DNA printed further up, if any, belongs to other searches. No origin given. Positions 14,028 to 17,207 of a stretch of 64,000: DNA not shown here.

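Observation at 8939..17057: Molybdoenzyme with both a twin-arginine signal and a T9SS C-terminal sorting domain, in an operon without a membrane anchor: candidate surface-displayed terminal reductase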

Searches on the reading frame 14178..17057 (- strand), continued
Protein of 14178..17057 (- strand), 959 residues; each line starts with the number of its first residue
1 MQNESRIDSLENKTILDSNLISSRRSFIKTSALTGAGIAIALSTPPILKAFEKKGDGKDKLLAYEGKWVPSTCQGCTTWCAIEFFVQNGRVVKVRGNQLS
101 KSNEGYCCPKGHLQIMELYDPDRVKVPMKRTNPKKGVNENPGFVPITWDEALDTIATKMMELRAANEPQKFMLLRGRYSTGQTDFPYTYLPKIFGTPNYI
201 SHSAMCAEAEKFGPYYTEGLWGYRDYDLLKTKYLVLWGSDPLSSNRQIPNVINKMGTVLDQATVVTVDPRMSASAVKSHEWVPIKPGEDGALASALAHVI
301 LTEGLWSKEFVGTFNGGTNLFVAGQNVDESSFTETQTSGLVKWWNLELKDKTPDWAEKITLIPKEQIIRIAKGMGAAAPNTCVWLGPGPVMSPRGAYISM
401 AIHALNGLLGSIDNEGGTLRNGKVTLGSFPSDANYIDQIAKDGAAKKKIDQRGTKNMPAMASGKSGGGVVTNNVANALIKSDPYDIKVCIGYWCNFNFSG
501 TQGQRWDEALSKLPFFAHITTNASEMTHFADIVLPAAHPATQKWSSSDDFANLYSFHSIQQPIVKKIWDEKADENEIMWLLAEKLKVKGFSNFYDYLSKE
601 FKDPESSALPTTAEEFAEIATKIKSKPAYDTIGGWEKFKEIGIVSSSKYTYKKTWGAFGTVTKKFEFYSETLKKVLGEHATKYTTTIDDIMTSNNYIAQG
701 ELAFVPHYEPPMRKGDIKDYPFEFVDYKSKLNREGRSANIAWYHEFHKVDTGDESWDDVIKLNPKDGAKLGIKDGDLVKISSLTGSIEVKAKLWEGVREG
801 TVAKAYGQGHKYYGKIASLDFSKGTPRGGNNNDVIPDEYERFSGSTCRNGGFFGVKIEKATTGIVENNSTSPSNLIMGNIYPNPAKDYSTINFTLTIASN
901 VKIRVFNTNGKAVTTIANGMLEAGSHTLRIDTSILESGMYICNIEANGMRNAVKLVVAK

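Call 10: find_homologous_proteins(query=window:14178-17057:-, max_evalue=1e-50)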
Query window:14178-17057:- (959 aa): 2486 proteins with E <= 1e-50 among 8000 candidates; the best 120 are listed.
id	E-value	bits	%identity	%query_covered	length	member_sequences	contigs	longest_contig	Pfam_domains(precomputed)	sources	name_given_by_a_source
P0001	0.0e+0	2233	100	100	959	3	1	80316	PF00384.28,PF18962.8,PF01568.28,PF04879.22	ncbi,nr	ncbi:MAG: anaerobic selenocysteine-containing dehydrogenase [Ignavibacteria bacterium]|nr:anaerobic 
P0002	0.0e+0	1880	83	98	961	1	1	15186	PF00384.28,PF18962.8,PF01568.28,PF04879.22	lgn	-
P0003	0.0e+0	1806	79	99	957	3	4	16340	PF00384.28,PF18962.8,PF01568.28,PF04879.22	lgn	-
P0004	0.0e+0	1669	73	99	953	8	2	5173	PF00384.28,PF18962.8,PF01568.28,PF04879.22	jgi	jgi:anaerobic selenocysteine-containing dehydrogenase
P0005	0.0e+0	1668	74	98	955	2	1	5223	PF00384.28,PF18962.8,PF01568.28,PF04879.22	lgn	-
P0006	0.0e+0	1612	72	98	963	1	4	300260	PF00384.28,PF18962.8,PF01568.28,PF04879.22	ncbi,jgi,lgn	jgi:anaerobic selenocysteine-containing dehydrogenase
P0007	0.0e+0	1576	69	100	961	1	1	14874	PF00384.28,PF18962.8,PF01568.28,PF04879.22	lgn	-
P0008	0.0e+0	1526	67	100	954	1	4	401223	PF00384.28,PF18962.8,PF01568.28,PF04879.22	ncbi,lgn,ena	-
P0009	0.0e+0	1519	67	98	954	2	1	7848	PF00384.28,PF18962.8,PF01568.28,PF04879.22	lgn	-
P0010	0.0e+0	1447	82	77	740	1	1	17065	PF00384.28,PF18962.8,PF01568.28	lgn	-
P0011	0.0e+0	1361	66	91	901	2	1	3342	PF00384.28,PF01568.28,PF04879.22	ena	-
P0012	0.0e+0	1318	67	87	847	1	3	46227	PF10518.15,PF00384.28,PF01568.28,PF04879.22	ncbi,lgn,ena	-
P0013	0.0e+0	1312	67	87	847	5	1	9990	PF00384.28,PF01568.28,PF04879.22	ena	-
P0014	0.0e+0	1307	65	87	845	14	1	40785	PF10518.15,PF00384.28,PF01568.28,PF04879.22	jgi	-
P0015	0.0e+0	1306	67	87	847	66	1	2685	PF00384.28,PF01568.28,PF04879.22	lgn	-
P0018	0.0e+0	1279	65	87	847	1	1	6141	PF10518.15,PF00384.28,PF01568.28,PF04879.22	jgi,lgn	-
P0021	0.0e+0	1267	59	98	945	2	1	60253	PF00384.28,PF18962.8,PF01568.28,PF04879.22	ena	-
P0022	0.0e+0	1262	65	87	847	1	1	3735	PF10518.15,PF00384.28,PF01568.28,PF04879.22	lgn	-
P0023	0.0e+0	1260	63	87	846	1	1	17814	PF10518.15,PF00384.28,PF01568.28,PF04879.22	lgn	-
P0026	0.0e+0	1245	63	87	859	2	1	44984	PF10518.15,PF00384.28,PF01568.28,PF04879.22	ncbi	ncbi:MAG: molybdopterin-dependent oxidoreductase [Nitrospirota bacterium]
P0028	0.0e+0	1234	56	98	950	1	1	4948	PF10518.15,PF00384.28,PF18962.8,PF01568.28,PF04879.22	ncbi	-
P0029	0.0e+0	1232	63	87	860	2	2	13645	PF10518.15,PF00384.28,PF01568.28,PF04879.22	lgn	-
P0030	0.0e+0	1220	65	83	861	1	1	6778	PF10518.15,PF00384.28,PF01568.28,PF04879.22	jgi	-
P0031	0.0e+0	1220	62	87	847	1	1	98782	PF10518.15,PF00384.28,PF01568.28,PF04879.22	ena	-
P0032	0.0e+0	1218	61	87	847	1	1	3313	PF10518.15,PF00384.28,PF01568.28,PF04879.22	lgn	-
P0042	0.0e+0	1211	62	85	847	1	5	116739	PF10518.15,PF00384.28,PF01568.28,PF04879.22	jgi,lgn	-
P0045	0.0e+0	1210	62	87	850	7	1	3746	PF10518.15,PF00384.28,PF01568.28,PF04879.22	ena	-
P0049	0.0e+0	1209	64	83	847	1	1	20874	PF10518.15,PF00384.28,PF01568.28,PF04879.22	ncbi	-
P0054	0.0e+0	1206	62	87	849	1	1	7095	PF10518.15,PF00384.28,PF01568.28,PF04879.22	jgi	jgi:anaerobic selenocysteine-containing dehydrogenase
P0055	0.0e+0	1206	61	88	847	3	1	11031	PF10518.15,PF00384.28,PF01568.28,PF04879.22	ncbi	ncbi:MAG: molybdopterin-dependent oxidoreductase [Syntrophales bacterium]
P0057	0.0e+0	1205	56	98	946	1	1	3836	PF00384.28,PF18962.8,PF01568.28,PF04879.22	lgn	-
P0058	0.0e+0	1205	63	87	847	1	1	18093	PF10518.15,PF00384.28,PF01568.28,PF04879.22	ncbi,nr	ncbi:MAG: molybdopterin-dependent oxidoreductase [Nitrospirae bacterium]|nr:molybdopterin-dependent 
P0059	0.0e+0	1205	62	87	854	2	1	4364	PF10518.15,PF00384.28,PF01568.28,PF04879.22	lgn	-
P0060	0.0e+0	1204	64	83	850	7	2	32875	PF10518.15,PF00384.28,PF01568.28,PF04879.22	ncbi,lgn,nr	ncbi:MAG: molybdopterin-dependent oxidoreductase [Proteobacteria bacterium]|nr:molybdopterin-depende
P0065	0.0e+0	1202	62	87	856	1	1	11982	PF10518.15,PF00384.28,PF01568.28,PF04879.22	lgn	-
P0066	0.0e+0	1201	61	85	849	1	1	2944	PF10518.15,PF00384.28,PF01568.28,PF04879.22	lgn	-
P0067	0.0e+0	1201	61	87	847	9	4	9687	PF10518.15,PF00384.28,PF01568.28,PF04879.22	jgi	jgi:anaerobic selenocysteine-containing dehydrogenase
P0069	0.0e+0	1201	56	98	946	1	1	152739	PF00384.28,PF18962.8,PF01568.28,PF04879.22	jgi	jgi:anaerobic selenocysteine-containing dehydrogenase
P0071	0.0e+0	1198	62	87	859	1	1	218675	PF10518.15,PF00384.28,PF01568.28,PF04879.22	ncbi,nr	ncbi:MAG: molybdopterin-dependent oxidoreductase [Nitrospirae bacterium]|nr:molybdopterin-dependent 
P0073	0.0e+0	1197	62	87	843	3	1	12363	PF10518.15,PF00384.28,PF01568.28,PF04879.22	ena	-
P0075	0.0e+0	1196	62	87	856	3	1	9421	PF10518.15,PF00384.28,PF01568.28,PF04879.22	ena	-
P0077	0.0e+0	1195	62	87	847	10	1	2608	PF10518.15,PF00384.28,PF01568.28,PF04879.22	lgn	-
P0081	0.0e+0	1193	61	87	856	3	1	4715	PF10518.15,PF00384.28,PF01568.28,PF04879.22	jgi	jgi:anaerobic selenocysteine-containing dehydrogenase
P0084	0.0e+0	1190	61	87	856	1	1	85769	PF10518.15,PF00384.28,PF01568.28,PF04879.22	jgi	jgi:anaerobic selenocysteine-containing dehydrogenase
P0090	0.0e+0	1188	59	87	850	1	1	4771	PF10518.15,PF00384.28,PF01568.28,PF04879.22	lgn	-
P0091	0.0e+0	1187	59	87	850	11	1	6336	PF10518.15,PF00384.28,PF01568.28,PF04879.22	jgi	jgi:anaerobic selenocysteine-containing dehydrogenase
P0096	0.0e+0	1186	61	87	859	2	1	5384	PF10518.15,PF00384.28,PF01568.28,PF04879.22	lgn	-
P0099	0.0e+0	1185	61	87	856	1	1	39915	PF10518.15,PF00384.28,PF01568.28,PF04879.22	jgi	-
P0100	0.0e+0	1185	60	88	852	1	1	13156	PF10518.15,PF00384.28,PF01568.28,PF04879.22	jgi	jgi:anaerobic selenocysteine-containing dehydrogenase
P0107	0.0e+0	1182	61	87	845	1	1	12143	PF10518.15,PF00384.28,PF01568.28,PF04879.22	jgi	jgi:anaerobic selenocysteine-containing dehydrogenase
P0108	0.0e+0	1182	61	87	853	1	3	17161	PF10518.15,PF00384.28,PF01568.28,PF04879.22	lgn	-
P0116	0.0e+0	1180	61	87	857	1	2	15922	PF10518.15,PF00384.28,PF01568.28,PF04879.22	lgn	-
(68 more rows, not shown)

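Call 22: find_encoding_contigs(protein=P0008, flank=10000, max_places=2)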
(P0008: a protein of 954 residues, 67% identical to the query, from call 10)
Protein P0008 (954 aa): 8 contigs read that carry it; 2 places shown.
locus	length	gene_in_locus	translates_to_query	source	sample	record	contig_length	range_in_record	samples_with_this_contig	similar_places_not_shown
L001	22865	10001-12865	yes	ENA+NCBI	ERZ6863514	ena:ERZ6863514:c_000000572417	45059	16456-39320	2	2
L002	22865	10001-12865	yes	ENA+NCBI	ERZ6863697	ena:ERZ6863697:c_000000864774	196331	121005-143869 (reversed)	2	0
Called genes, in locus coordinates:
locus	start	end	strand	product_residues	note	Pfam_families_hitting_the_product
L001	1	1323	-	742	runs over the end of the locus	PF07697:7TMR-HDED, PF07698:7TM-7TMR_HD, PF01966:HD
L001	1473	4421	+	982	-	PF18962:Por_Secre_tail (weak)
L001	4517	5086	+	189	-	PF04542:Sigma70_r2, PF08281:Sigma70_r4_2, PF04545:Sigma70_r4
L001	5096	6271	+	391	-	-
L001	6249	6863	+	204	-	-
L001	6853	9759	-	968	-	PF00005:ABC_tran (faint), PF02463:SMC_N (faint), PF03193:RsgA_GTPase (faint), PF13191:AAA_16 (faint), PF13555:AAA_29 (faint), PF20703:nSTAND1 (faint), PF17760:UvrA_inter, PF17755:UvrA_DNA-bind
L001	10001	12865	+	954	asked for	PF04879:Molybdop_Fe4S4, PF00384:Molybdopterin, PF01568:Molydop_binding, PF18962:Por_Secre_tail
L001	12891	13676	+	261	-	PF00037:Fer4 (weak), PF12797:Fer4_2 (weak), PF12838:Fer4_7 (weak), PF13237:Fer4_10 (weak), PF13247:Fer4_11, PF13187:Fer4_9 (weak), PF12797:Fer4_2 (weak), PF12837:Fer4_6 (weak), +7 more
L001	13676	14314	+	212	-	PF02613:Nitrate_red_del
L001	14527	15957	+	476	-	PF28494:GlyRS_ins_1, PF00587:tRNA-synt_2b, PF03129:HGTP_anticodon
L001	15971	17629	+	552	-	PF03572:Peptidase_S41, PF28547:CHD_PDZ-protease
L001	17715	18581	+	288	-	PF00140:Sigma70_r1_2, PF04542:Sigma70_r2, PF04539:Sigma70_r3, PF04545:Sigma70_r4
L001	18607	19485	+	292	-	PF16881:LIAS_N, PF04055:Radical_SAM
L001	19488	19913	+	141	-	PF02566:OsmC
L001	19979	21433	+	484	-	-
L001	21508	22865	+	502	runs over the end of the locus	PF00375:SDF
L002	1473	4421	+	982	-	PF18962:Por_Secre_tail (weak)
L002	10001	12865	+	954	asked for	PF04879:Molybdop_Fe4S4, PF00384:Molybdopterin, PF01568:Molydop_binding, PF18962:Por_Secre_tail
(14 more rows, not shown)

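Call 23: find_encoding_contigs(protein=P0069, flank=10000, max_places=2)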
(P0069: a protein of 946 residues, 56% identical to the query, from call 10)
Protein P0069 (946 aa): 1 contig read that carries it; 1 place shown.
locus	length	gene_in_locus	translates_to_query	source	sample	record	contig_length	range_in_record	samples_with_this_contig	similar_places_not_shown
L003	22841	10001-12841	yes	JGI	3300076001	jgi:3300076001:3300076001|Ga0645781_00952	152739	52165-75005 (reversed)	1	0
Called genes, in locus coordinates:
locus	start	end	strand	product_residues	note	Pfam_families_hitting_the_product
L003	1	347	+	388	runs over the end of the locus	PF13692:Glyco_trans_1_4, PF13524:Glyco_trans_1_2 (weak)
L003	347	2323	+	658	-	PF13522:GATase_6, PF13537:GATase_7, PF00733:Asn_synthase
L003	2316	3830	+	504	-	PF27133:YfdI_N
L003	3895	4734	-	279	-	PF00520:Ion_trans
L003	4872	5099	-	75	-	PF06305:LapA_dom (weak)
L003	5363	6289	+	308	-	PF12974:Phosphonate-bd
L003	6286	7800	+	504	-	PF17203:sCache_3_2 (weak), PF00672:HAMP (weak), PF00512:HisKA, PF02518:HATPase_c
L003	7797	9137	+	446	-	PF00072:Response_reg, PF00158:Sigma54_activat, PF14532:Sigma54_activ_2, PF07728:AAA_5, PF25601:AAA_lid_14, PF02954:HTH_8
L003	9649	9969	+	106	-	PF02416:TatA_B_E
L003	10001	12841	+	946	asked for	PF04879:Molybdop_Fe4S4, PF00384:Molybdopterin, PF01568:Molydop_binding, PF18962:Por_Secre_tail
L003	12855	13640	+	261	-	PF12797:Fer4_2 (faint), PF12837:Fer4_6 (faint), PF12838:Fer4_7 (faint), PF13183:Fer4_8 (faint), PF13187:Fer4_9 (faint), PF13247:Fer4_11, PF00037:Fer4 (weak), PF13247:Fer4_11, +1 more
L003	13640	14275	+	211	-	PF02613:Nitrate_red_del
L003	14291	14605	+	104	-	PF02627:CMD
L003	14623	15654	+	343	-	PF04055:Radical_SAM, PF06463:Mob_synth_C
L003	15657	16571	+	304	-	PF01967:MoaC, PF00994:MoCF_biosynth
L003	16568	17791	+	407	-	PF03453:MoeA_N, PF00994:MoCF_biosynth, PF03454:MoeA_C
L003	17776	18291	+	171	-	PF03473:MOSC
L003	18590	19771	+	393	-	PF18962:Por_Secre_tail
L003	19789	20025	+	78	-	-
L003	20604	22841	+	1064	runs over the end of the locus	PF00404:Dockerin_1 (faint), PF18962:Por_Secre_tail (weak)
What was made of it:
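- A tatA/E gene lies directly upstream of arrA-CTD in L003 (call 23).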

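Call 25: find_encoding_contigs(protein=P0001, flank=10000, max_places=1)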
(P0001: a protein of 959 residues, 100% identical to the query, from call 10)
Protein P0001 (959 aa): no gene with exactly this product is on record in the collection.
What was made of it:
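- Tried and rejected: Look-up of the window protein's own contig: not on record (call 25).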

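Call 26: find_encoding_contigs(protein=P0006, flank=10000, max_places=1)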
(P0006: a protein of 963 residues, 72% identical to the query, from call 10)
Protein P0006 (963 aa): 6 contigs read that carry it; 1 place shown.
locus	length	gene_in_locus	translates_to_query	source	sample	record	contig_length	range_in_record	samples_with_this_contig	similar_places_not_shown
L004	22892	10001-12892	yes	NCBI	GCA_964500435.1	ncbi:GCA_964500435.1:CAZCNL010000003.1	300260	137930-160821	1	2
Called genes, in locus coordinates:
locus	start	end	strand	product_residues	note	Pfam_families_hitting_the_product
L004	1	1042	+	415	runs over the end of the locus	PF07075:NamZ_N, PF20732:NamZ_C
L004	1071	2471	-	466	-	PF09992:NAGPA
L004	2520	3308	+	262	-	PF00378:ECH_1, PF16113:ECH_2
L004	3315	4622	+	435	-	PF04413:Glycos_transf_N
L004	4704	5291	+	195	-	PF02577:BFN_dom, PF02151:UVR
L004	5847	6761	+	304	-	PF12974:Phosphonate-bd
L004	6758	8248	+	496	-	PF17203:sCache_3_2 (faint), PF00512:HisKA, PF02518:HATPase_c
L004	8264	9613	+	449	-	PF00072:Response_reg, PF00158:Sigma54_activat, PF14532:Sigma54_activ_2, PF07724:AAA_2 (faint), PF07728:AAA_5 (weak), PF25601:AAA_lid_14, PF02954:HTH_8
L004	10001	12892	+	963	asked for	PF04879:Molybdop_Fe4S4, PF00384:Molybdopterin, PF01568:Molydop_binding, PF18962:Por_Secre_tail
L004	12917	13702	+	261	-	PF00037:Fer4 (faint), PF12837:Fer4_6 (faint), PF13183:Fer4_8 (faint), PF12838:Fer4_7 (weak), PF13247:Fer4_11, PF12838:Fer4_7 (weak), PF12797:Fer4_2 (weak), PF13247:Fer4_11 (weak), +5 more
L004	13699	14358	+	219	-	PF02613:Nitrate_red_del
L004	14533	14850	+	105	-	PF02627:CMD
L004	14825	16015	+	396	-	PF16983:MFS_MOT1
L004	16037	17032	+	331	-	PF04055:Radical_SAM, PF13353:Fer4_12 (weak), PF06463:Mob_synth_C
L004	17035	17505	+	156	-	PF01967:MoaC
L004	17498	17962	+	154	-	PF03473:MOSC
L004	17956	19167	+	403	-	PF03453:MoeA_N, PF00994:MoCF_biosynth, PF03454:MoeA_C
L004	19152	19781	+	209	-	PF12804:NTP_transf_3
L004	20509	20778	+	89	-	-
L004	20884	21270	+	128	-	-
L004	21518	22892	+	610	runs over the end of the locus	PF00672:HAMP, PF07730:HisKA_3, PF02518:HATPase_c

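Call 27: find_encoding_contigs(protein=P0021, flank=10000, max_places=1)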
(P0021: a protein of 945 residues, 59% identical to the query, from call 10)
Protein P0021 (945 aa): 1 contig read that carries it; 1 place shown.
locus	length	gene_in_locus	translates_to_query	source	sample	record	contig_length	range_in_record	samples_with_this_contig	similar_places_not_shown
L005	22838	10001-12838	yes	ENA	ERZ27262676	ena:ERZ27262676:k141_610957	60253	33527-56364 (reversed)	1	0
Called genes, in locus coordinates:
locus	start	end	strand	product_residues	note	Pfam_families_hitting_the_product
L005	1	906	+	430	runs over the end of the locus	PF03916:NrfD, PF04290:DctQ (weak)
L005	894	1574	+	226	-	PF28260:DVU_0533 (weak), PF01597:GCV_H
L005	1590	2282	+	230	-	PF01597:GCV_H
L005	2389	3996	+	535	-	PF00672:HAMP, PF00512:HisKA, PF02518:HATPase_c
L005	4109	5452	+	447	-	PF00072:Response_reg, PF00158:Sigma54_activat, PF01078:Mg_chelatase (faint), PF14532:Sigma54_activ_2, PF00004:AAA (weak), PF07728:AAA_5, PF25601:AAA_lid_14, PF02954:HTH_8, +1 more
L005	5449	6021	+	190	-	PF07998:Peptidase_M54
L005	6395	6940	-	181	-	PF01209:Ubie_methyltran, PF13489:Methyltransf_23, PF13847:Methyltransf_31, PF08241:Methyltransf_11, PF08242:Methyltransf_12, PF13649:Methyltransf_25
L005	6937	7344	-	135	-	-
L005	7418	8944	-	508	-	PF13231:PMT_2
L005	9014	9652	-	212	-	-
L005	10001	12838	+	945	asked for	PF04879:Molybdop_Fe4S4, PF00384:Molybdopterin, PF01568:Molydop_binding, PF18962:Por_Secre_tail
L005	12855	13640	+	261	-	PF00037:Fer4 (faint), PF12797:Fer4_2 (faint), PF12837:Fer4_6 (faint), PF12838:Fer4_7 (faint), PF13183:Fer4_8 (faint), PF13237:Fer4_10 (faint), PF13187:Fer4_9 (faint), PF13247:Fer4_11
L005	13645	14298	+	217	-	PF02613:Nitrate_red_del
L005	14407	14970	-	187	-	PF13505:OMP_b-brl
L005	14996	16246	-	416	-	PF03009:GDPD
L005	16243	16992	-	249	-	-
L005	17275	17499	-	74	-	PF09851:SHOCT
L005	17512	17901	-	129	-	PF03625:DUF302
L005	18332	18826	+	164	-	PF12804:NTP_transf_3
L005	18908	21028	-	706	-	PF00403:HMA (weak), PF00122:E1-E2_ATPase, PF00702:Hydrolase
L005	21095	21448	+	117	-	PF12840:HTH_20, PF01022:HTH_5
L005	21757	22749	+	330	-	PF01758:SBF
